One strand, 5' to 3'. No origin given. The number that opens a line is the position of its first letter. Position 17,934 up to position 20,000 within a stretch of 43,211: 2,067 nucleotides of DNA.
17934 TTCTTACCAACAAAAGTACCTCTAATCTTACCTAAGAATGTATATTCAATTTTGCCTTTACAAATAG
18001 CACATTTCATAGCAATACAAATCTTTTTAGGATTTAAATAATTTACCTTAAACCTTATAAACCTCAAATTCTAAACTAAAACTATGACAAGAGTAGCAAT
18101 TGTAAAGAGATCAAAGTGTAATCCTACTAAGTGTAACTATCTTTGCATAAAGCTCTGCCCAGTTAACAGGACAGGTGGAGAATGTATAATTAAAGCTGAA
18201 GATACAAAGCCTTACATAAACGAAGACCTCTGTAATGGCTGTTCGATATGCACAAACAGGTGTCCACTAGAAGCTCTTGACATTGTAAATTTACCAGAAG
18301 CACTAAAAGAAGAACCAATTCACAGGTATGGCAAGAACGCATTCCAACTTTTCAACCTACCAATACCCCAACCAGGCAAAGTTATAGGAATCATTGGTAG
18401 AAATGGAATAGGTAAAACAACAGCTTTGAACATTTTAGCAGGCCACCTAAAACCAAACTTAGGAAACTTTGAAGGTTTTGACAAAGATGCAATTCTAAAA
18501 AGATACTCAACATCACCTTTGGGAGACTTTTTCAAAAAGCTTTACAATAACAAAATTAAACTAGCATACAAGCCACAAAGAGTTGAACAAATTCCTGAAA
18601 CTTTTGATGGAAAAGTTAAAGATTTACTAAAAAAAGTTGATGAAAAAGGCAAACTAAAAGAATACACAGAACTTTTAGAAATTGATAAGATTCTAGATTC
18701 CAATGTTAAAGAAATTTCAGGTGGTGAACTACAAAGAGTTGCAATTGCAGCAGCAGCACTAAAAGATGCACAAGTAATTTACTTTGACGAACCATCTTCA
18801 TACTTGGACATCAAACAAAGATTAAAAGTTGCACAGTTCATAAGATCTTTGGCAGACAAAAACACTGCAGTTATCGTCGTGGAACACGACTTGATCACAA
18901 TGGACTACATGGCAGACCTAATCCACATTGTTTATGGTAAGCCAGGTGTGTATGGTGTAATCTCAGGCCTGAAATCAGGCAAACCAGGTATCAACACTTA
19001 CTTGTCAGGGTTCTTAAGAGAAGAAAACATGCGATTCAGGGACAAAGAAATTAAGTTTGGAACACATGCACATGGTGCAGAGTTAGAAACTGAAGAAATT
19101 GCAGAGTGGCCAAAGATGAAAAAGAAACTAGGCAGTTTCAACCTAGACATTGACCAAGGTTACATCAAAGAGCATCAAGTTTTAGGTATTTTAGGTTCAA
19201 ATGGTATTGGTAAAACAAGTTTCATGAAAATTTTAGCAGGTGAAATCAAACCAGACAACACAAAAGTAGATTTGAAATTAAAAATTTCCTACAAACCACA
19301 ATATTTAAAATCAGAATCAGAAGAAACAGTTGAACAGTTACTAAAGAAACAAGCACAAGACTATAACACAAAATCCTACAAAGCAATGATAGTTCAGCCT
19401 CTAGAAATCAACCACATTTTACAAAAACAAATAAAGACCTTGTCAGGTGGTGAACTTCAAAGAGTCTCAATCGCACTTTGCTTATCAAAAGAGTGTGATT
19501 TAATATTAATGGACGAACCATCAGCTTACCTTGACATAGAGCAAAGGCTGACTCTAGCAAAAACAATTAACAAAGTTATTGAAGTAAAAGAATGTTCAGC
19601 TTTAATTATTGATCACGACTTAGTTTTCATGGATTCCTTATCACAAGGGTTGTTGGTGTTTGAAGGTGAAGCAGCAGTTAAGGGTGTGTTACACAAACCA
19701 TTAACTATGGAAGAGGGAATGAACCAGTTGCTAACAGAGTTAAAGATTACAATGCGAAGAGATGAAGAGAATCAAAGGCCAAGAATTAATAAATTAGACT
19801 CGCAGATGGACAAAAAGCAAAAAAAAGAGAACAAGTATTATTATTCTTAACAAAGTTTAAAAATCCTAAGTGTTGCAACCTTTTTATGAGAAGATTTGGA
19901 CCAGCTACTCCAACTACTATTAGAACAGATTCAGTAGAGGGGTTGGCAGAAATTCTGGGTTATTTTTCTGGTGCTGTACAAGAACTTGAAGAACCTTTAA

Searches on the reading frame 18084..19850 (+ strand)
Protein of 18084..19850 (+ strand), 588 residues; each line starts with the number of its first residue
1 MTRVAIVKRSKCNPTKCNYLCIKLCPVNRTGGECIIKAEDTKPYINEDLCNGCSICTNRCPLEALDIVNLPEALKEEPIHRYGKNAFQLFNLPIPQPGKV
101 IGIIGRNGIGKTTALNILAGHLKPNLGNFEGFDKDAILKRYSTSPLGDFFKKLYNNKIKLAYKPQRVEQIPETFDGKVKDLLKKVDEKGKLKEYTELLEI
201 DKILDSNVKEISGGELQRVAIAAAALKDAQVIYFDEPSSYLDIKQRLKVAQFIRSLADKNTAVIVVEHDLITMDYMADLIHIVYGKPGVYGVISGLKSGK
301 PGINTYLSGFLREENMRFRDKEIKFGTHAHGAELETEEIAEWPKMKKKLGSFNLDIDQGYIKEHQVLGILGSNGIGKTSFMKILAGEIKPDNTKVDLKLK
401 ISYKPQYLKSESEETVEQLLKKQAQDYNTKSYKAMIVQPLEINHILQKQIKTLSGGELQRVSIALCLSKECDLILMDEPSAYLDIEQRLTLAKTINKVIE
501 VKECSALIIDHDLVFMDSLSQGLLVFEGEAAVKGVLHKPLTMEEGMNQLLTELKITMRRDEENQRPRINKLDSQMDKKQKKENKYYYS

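Call 9: find_encoding_contigs(protein=window:18084-19850:+, flank=10000, max_places=6)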
Protein window:18084-19850:+ (588 aa): 7 contigs read that carry it; 5 places shown.
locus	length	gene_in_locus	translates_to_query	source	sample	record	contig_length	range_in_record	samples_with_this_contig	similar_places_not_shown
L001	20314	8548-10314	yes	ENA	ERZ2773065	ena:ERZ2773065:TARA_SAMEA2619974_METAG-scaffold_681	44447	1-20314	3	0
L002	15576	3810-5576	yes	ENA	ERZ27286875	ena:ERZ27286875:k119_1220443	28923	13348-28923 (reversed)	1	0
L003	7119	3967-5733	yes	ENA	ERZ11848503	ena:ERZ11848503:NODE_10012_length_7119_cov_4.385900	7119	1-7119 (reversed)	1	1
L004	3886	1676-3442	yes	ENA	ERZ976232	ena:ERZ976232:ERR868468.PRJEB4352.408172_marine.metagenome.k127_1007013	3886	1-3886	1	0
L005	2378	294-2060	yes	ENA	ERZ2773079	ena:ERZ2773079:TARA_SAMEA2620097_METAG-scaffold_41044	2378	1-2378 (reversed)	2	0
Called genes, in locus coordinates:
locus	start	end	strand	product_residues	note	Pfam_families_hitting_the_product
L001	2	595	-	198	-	?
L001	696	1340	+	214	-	PF00265:TK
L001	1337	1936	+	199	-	PF13521:AAA_28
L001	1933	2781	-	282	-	PF14023:Bestrophin-like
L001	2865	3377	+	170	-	PF03703:bPH_2 (weak)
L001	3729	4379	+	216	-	-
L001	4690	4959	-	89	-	-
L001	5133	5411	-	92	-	-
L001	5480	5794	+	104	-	-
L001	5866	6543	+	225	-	-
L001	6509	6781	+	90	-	PF14947:HTH_45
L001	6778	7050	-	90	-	-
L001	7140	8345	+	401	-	PF00324:AA_permease, PF03845:Spore_permease, PF13520:AA_permease_2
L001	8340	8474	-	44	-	-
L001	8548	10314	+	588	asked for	PF00037:Fer4 (faint), PF04068:Fer4_RLI, PF00005:ABC_tran, PF02463:SMC_N (faint), PF05729:NACHT (faint), PF13304:AAA_21 (faint), PF00005:ABC_tran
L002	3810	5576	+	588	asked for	PF00037:Fer4 (faint), PF04068:Fer4_RLI, PF00005:ABC_tran, PF02463:SMC_N (faint), PF05729:NACHT (faint), PF13304:AAA_21 (faint), PF00005:ABC_tran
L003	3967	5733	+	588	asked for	PF00037:Fer4 (faint), PF04068:Fer4_RLI, PF00005:ABC_tran, PF02463:SMC_N (faint), PF05729:NACHT (faint), PF13304:AAA_21 (faint), PF00005:ABC_tran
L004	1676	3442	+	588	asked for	PF00037:Fer4 (faint), PF04068:Fer4_RLI, PF00005:ABC_tran, PF02463:SMC_N (faint), PF05729:NACHT (faint), PF13304:AAA_21 (faint), PF00005:ABC_tran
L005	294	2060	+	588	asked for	PF00037:Fer4 (faint), PF04068:Fer4_RLI, PF00005:ABC_tran, PF02463:SMC_N (faint), PF05729:NACHT (faint), PF13304:AAA_21 (faint), PF00005:ABC_tran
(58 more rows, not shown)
